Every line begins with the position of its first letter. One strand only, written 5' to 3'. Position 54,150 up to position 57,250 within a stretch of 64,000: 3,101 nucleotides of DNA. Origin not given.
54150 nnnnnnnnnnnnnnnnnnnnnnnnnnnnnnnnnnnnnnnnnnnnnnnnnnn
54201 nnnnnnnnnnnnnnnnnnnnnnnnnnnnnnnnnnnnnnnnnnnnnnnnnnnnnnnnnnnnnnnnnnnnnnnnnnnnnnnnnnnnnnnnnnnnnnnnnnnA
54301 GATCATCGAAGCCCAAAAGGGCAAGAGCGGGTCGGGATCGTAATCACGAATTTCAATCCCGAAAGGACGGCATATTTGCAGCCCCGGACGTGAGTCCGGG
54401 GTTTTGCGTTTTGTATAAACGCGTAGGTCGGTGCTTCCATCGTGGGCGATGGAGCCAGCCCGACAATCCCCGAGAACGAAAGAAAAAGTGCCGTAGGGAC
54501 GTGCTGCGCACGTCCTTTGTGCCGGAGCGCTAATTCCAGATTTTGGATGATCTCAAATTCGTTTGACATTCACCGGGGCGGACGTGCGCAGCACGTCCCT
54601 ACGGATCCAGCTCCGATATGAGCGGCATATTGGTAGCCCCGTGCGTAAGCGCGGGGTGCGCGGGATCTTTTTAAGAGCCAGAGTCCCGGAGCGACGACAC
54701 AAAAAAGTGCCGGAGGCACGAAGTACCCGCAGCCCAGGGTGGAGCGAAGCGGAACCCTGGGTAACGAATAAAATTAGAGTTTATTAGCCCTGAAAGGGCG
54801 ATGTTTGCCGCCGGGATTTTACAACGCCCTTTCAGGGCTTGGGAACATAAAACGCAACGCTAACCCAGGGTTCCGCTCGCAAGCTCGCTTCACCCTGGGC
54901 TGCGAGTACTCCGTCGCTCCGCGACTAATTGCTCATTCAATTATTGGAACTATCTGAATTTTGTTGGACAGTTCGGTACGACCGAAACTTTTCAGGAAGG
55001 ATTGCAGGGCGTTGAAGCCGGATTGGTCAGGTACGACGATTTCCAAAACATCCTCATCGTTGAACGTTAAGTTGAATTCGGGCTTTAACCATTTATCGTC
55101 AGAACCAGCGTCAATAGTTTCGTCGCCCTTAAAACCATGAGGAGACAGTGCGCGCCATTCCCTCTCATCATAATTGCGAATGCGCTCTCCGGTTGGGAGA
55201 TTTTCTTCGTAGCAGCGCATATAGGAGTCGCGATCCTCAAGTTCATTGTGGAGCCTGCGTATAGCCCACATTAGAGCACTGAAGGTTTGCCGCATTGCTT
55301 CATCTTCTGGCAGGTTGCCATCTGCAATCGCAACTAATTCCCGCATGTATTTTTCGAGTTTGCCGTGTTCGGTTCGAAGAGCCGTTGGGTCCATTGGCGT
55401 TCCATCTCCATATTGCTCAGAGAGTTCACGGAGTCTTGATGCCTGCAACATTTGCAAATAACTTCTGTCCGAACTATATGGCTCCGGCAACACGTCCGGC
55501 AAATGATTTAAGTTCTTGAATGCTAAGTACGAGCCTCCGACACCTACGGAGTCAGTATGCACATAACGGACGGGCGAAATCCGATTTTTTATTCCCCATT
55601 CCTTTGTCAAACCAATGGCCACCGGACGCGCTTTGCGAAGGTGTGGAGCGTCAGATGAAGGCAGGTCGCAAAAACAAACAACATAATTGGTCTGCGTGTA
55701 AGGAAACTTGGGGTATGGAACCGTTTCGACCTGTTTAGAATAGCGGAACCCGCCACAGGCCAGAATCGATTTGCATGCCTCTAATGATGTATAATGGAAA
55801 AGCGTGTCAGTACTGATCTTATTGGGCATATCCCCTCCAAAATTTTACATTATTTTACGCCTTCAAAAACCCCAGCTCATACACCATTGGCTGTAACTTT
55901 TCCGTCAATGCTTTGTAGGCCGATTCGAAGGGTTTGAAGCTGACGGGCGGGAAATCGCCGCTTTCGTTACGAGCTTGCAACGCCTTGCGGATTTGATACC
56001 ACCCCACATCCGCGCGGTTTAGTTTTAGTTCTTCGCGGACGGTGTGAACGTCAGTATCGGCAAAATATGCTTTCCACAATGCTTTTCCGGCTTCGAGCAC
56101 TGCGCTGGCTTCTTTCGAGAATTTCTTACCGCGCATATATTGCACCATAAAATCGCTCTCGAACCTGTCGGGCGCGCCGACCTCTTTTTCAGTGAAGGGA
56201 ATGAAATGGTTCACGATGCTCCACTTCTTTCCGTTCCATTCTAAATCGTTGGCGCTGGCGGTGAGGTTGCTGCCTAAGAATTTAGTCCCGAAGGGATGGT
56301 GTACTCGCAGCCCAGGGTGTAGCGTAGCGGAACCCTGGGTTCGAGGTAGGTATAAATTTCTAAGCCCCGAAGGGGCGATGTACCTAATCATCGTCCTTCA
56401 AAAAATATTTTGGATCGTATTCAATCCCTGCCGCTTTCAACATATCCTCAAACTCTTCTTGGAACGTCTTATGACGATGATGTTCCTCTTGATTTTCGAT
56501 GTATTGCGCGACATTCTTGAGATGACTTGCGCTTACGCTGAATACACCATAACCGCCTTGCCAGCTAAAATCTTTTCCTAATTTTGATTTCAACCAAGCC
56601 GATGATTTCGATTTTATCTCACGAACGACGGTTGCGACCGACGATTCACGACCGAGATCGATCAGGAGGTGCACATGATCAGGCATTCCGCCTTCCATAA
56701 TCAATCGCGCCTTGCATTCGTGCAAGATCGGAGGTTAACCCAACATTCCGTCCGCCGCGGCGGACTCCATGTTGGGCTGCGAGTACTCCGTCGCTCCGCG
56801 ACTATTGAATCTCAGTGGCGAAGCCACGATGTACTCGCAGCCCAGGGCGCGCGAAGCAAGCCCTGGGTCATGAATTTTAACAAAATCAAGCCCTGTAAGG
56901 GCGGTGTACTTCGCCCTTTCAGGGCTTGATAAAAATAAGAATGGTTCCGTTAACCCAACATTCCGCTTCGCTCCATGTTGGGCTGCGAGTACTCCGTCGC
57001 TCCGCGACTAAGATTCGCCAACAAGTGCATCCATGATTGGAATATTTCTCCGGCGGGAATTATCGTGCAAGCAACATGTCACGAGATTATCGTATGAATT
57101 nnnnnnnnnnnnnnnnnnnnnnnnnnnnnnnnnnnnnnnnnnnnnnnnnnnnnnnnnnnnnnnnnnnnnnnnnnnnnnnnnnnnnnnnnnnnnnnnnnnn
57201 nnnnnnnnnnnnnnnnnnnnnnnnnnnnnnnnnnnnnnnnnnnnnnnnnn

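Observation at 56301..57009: IS200/IS605-like element with an N-truncated HuH transposase plus tnpA-less MITE copies that sit at gene 3' ends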

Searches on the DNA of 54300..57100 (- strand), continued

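Call 59: search_with_rna_model(model_id=R2, sources=[L085, L086, L087, L088, L089, L090, L091, L092, L093, L094, L095, L096, L097, L098, L099, L100, L101, L102, L103, L104, L105, L106, L107, L108, L109, L110, L111, L112, L113, L114, L115, L116, L117, L118, L119, L120, L121, L122, L123, L124, L125, L126, L127], max_evalue=0.001)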
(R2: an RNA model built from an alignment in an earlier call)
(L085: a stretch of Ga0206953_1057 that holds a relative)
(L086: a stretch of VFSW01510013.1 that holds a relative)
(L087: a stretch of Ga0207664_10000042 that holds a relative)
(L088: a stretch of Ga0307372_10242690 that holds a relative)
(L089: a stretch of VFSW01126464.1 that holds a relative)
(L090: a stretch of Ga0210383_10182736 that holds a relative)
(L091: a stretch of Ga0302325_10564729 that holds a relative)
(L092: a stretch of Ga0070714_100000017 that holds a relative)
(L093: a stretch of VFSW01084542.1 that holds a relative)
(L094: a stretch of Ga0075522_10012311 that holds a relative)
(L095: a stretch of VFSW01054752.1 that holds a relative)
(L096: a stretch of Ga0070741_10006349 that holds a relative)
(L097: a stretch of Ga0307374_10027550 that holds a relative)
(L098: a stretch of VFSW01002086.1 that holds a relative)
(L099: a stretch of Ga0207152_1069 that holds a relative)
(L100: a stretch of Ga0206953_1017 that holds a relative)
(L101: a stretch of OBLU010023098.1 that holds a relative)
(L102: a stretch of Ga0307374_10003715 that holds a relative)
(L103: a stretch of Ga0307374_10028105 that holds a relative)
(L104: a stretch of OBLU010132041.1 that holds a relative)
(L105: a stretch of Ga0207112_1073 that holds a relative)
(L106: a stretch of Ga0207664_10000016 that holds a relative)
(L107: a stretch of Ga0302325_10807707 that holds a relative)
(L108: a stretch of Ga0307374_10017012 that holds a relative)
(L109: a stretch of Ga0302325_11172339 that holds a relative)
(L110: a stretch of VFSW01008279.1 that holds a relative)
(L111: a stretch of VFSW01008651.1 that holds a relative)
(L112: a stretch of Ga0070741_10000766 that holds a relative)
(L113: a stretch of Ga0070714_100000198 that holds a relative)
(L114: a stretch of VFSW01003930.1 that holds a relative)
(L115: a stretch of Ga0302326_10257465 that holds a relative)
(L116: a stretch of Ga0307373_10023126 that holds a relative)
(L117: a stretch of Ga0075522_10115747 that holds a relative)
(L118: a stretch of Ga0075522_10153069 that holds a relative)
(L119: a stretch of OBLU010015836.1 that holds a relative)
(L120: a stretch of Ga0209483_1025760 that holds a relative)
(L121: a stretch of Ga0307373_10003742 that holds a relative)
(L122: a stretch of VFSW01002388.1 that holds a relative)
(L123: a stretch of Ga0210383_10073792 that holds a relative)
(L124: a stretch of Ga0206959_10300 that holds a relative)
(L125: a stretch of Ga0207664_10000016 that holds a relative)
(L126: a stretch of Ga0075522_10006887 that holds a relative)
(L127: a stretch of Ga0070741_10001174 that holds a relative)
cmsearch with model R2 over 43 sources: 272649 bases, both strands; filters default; matches with E-value up to 0.001: 102.
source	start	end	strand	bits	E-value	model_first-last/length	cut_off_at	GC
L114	7072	7129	-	75.9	2.7e-19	1-56/56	no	0.62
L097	3685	3742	+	75.7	3.1e-19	1-56/56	no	0.67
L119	686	743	-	75.4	3.8e-19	1-56/56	no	0.62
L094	3708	3765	+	75.4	3.8e-19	1-56/56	no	0.64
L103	6124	6181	+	75.1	4.7e-19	1-56/56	no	0.64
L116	3266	3323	+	75.1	4.7e-19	1-56/56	no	0.64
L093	249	306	-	74.6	6.3e-19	1-56/56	no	0.66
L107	842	899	-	74.5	6.6e-19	1-56/56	no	0.64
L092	773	837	+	73.6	1.2e-18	1-56/56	no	0.65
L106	657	721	-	73.6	1.2e-18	1-56/56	no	0.65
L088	95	152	+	73.5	1.3e-18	1-56/56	no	0.66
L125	4876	4940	+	73.3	1.5e-18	1-56/56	no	0.69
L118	686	750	-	73.1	1.7e-18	1-56/56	no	0.68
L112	5649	5706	+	72.7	2.2e-18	1-56/56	no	0.64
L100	1618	1682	+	72.3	2.9e-18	1-56/56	no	0.66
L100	1462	1519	-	72.3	2.9e-18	1-56/56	no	0.62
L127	5925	5982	-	72.1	3.2e-18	1-56/56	no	0.67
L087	604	661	+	71.7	4.2e-18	1-56/56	no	0.66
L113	128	185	+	71.7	4.2e-18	1-56/56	no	0.66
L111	4098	4159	+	71.7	4.2e-18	1-56/56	no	0.69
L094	3107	3164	-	71.6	4.5e-18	1-56/56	no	0.62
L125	5575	5632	+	71.6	4.6e-18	1-56/56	no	0.69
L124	6066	6123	-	71.4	5e-18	1-56/56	no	0.67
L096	1294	1358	-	70.8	7.3e-18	1-56/56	no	0.66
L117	1227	1284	-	70.6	8.5e-18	1-56/56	no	0.66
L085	8420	8486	+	70.6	8.8e-18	1-56/56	no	0.67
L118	918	975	+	70.2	1.1e-17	1-56/56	no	0.64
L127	5715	5772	-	70.2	1.1e-17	1-56/56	no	0.67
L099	6252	6309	-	70.2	1.2e-17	1-56/56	no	0.66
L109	209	266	-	70.1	1.2e-17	1-56/56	no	0.62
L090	1189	1246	-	70.1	1.2e-17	1-56/56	no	0.66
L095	305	369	+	69.8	1.5e-17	1-56/56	no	0.62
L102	510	567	-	69.3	2e-17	1-56/56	no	0.64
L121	72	129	+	69.3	2e-17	1-56/56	no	0.64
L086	688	745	+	69.1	2.3e-17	1-56/56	no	0.67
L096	1457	1516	+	69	2.4e-17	1-56/56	no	0.7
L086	525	589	-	68.9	2.6e-17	1-56/56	no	0.65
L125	4951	5026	-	68.3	3.9e-17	1-56/56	no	0.64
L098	5866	5923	+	68.3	3.9e-17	1-56/56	no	0.66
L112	5027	5099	-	67.9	5.2e-17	1-56/56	no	0.67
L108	854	915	+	67.7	5.6e-17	1-56/56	no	0.63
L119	843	900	+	67.5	6.6e-17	1-56/56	no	0.67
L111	3957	4014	-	67.5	6.6e-17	1-56/56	no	0.72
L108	699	756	-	67.2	7.8e-17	1-56/56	no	0.67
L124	6223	6280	+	66.7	1.1e-16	1-56/56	no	0.72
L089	2285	2360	-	66.6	1.2e-16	1-56/56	no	0.64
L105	63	120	-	66.4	1.4e-16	1-56/56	no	0.64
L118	620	677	+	65.6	2.2e-16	1-56/56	no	0.6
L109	389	446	+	65.4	2.5e-16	1-56/56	no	0.62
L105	272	329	+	64.6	4.4e-16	1-56/56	no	0.67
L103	5981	6038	-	64.4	4.9e-16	1-56/56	no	0.67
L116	3123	3180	-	64.4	4.9e-16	1-56/56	no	0.67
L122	1133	1190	-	64.4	4.9e-16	1-56/56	no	0.67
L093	854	911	+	63.7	7.8e-16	1-56/56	no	0.69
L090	1346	1403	+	63.6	8.1e-16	1-56/56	no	0.67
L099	6425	6486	+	63.6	8.2e-16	1-56/56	no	0.58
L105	3138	3195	+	63.5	9e-16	1-56/56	no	0.67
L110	14056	14113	+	63.3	1e-15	1-56/56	no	0.66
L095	407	476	-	62.8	1.4e-15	1-56/56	no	0.64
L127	5857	5914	+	62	2.3e-15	1-56/56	no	0.6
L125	821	878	-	61.5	3.3e-15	1-56/56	no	0.66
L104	1631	1705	-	61.5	3.3e-15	1-56/56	no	0.65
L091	182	257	+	61.2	3.9e-15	1-56/56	no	0.58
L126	222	279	-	61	4.6e-15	1-56/56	no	0.69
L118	1023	1080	+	60.4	6.6e-15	1-56/56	no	0.69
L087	397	480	-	60.3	7e-15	1-56/56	no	0.67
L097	3546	3603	-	59.7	1e-14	1-56/56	no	0.6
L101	4631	4689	+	58.5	2.3e-14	1-56/56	no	0.61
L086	793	866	+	58.1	3e-14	1-56/56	no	0.68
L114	7215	7272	+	58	3.2e-14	1-56/56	no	0.66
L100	1692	1740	-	57.3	5e-14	1-56/56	no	0.67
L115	2386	2443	-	56.5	8.3e-14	1-56/56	no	0.66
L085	8283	8338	-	56.2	1e-13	1-56/56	no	0.68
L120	1770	1826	-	55.4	1.7e-13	1-56/56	no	0.67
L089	2442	2499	+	55.3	1.9e-13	1-56/56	no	0.6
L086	467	515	+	54.1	4.1e-13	1-56/56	no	0.65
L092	618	674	-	53.3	6.8e-13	1-56/56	no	0.65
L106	820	876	+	53.3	6.8e-13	1-56/56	no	0.65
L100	1351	1409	-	52.6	1.1e-12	1-56/56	no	0.59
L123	2006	2063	+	51.5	2.3e-12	1-56/56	no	0.64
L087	275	332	-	51.4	2.3e-12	1-56/56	no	0.55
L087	721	769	-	47.8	2.4e-11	1-56/56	no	0.55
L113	245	293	-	47.8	2.4e-11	1-56/56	no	0.55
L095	106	181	-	47.2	3.6e-11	1-56/56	no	0.64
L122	2305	2360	+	46.9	4.4e-11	1-56/56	no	0.7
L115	2411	2468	+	45.5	1.1e-10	1-56/56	no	0.67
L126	374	446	+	45.1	1.4e-10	1-56/56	no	0.6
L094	1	52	+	44.4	2.3e-10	12-56/56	5'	0.71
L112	1876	1924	-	44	2.9e-10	1-56/56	no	0.57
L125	2011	2076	+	41.9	1.1e-09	1-56/56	no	0.64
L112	2023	2071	+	36.7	3.3e-08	1-56/56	no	0.53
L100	1285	1315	+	33.4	2.8e-07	1-56/56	no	0.65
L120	2569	2626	+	33.1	3.6e-07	1-56/56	no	0.59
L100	2812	2860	+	31.4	1.1e-06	1-56/56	no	0.61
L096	1867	1943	+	31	1.4e-06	1-56/56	no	0.65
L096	1584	1655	+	30.3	2.2e-06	1-56/56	no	0.57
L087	2381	2428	+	27.5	1.3e-05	1-56/56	no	0.56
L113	1905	1952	+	27.5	1.3e-05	1-56/56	no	0.56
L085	8362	8430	-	22.8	0.00029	1-56/56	no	0.46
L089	2350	2419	+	21.8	0.00055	1-56/56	no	0.57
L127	5796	5834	-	21.7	0.0006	1-56/56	no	0.64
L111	4032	4075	+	21.4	0.00071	1-56/56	no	0.59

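Call 74: search_rna_families(sources=[L020, L022, L023, L030, L053, L054, L066, L076], threshold=gathering)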
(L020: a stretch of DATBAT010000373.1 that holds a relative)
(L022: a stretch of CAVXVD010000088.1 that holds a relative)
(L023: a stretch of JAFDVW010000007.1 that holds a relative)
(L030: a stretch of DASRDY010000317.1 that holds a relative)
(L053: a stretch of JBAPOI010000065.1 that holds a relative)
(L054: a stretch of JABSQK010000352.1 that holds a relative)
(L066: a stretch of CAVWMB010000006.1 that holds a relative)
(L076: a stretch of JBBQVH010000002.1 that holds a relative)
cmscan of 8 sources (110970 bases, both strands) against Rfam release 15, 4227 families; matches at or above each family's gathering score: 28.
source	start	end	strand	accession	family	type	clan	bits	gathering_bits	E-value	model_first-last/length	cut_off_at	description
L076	1323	1396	+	RF00005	tRNA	Gene; tRNA;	CL00001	69.2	29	9.2e-13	1-71/71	no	tRNA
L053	858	903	+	RF01687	Acido-Lenti-1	Gene; sRNA;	-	62.6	37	1.7e-11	1-46/46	no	Acido-Lenti-1 RNA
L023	9479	9524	+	RF01687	Acido-Lenti-1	Gene; sRNA;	-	59.4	37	1.3e-10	1-46/46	no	Acido-Lenti-1 RNA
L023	10825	10870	+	RF01687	Acido-Lenti-1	Gene; sRNA;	-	58.8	37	1.9e-10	1-46/46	no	Acido-Lenti-1 RNA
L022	3713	3758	-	RF01687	Acido-Lenti-1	Gene; sRNA;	-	58.5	37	2.2e-10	1-46/46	no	Acido-Lenti-1 RNA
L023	9546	9591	+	RF01687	Acido-Lenti-1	Gene; sRNA;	-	58.5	37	2.2e-10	1-46/46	no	Acido-Lenti-1 RNA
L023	9412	9457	+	RF01687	Acido-Lenti-1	Gene; sRNA;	-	58.1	37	2.8e-10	1-46/46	no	Acido-Lenti-1 RNA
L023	10492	10537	+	RF01687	Acido-Lenti-1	Gene; sRNA;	-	58.1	37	2.8e-10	1-46/46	no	Acido-Lenti-1 RNA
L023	10759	10804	+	RF01687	Acido-Lenti-1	Gene; sRNA;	-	58.1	37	2.8e-10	1-46/46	no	Acido-Lenti-1 RNA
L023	9612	9657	+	RF01687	Acido-Lenti-1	Gene; sRNA;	-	56.6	37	7.4e-10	1-46/46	no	Acido-Lenti-1 RNA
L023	10626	10671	+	RF01687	Acido-Lenti-1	Gene; sRNA;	-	54.5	37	2.7e-09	1-46/46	no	Acido-Lenti-1 RNA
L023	10693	10738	+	RF01687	Acido-Lenti-1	Gene; sRNA;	-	54.5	37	2.7e-09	1-46/46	no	Acido-Lenti-1 RNA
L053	1599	1644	+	RF01687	Acido-Lenti-1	Gene; sRNA;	-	54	37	3.8e-09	1-46/46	no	Acido-Lenti-1 RNA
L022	9258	9303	-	RF01687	Acido-Lenti-1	Gene; sRNA;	-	53.7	37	4.5e-09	1-46/46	no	Acido-Lenti-1 RNA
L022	9476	9521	-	RF01687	Acido-Lenti-1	Gene; sRNA;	-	53.7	37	4.5e-09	1-46/46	no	Acido-Lenti-1 RNA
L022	9694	9739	-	RF01687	Acido-Lenti-1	Gene; sRNA;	-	53.7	37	4.5e-09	1-46/46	no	Acido-Lenti-1 RNA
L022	9912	9957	-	RF01687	Acido-Lenti-1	Gene; sRNA;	-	53.7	37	4.5e-09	1-46/46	no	Acido-Lenti-1 RNA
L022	8400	8445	+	RF01687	Acido-Lenti-1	Gene; sRNA;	-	53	37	6.9e-09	1-46/46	no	Acido-Lenti-1 RNA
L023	8050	8095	+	RF01687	Acido-Lenti-1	Gene; sRNA;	-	51.2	37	2.1e-08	1-46/46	no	Acido-Lenti-1 RNA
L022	2976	3021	-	RF01687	Acido-Lenti-1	Gene; sRNA;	-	49.8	37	5.2e-08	1-46/46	no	Acido-Lenti-1 RNA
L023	10559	10605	+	RF01687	Acido-Lenti-1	Gene; sRNA;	-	49.2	37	7.4e-08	1-46/46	no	Acido-Lenti-1 RNA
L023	10891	10936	+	RF01687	Acido-Lenti-1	Gene; sRNA;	-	48.7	37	1e-07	1-46/46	no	Acido-Lenti-1 RNA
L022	10468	10513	+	RF01687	Acido-Lenti-1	Gene; sRNA;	-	45.9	37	6.1e-07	1-46/46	no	Acido-Lenti-1 RNA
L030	10501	10545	+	RF01687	Acido-Lenti-1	Gene; sRNA;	-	45.9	37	5.8e-07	1-46/46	no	Acido-Lenti-1 RNA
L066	10494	10539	+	RF01687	Acido-Lenti-1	Gene; sRNA;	-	44.7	37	1.2e-06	1-46/46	no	Acido-Lenti-1 RNA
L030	9904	9948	-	RF01687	Acido-Lenti-1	Gene; sRNA;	-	44.6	37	1.3e-06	1-46/46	no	Acido-Lenti-1 RNA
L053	1015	1060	-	RF01687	Acido-Lenti-1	Gene; sRNA;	-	39.3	37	3.7e-05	1-46/46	no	Acido-Lenti-1 RNA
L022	3619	3665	-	RF01687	Acido-Lenti-1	Gene; sRNA;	-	39.1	37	4.3e-05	1-46/46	no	Acido-Lenti-1 RNA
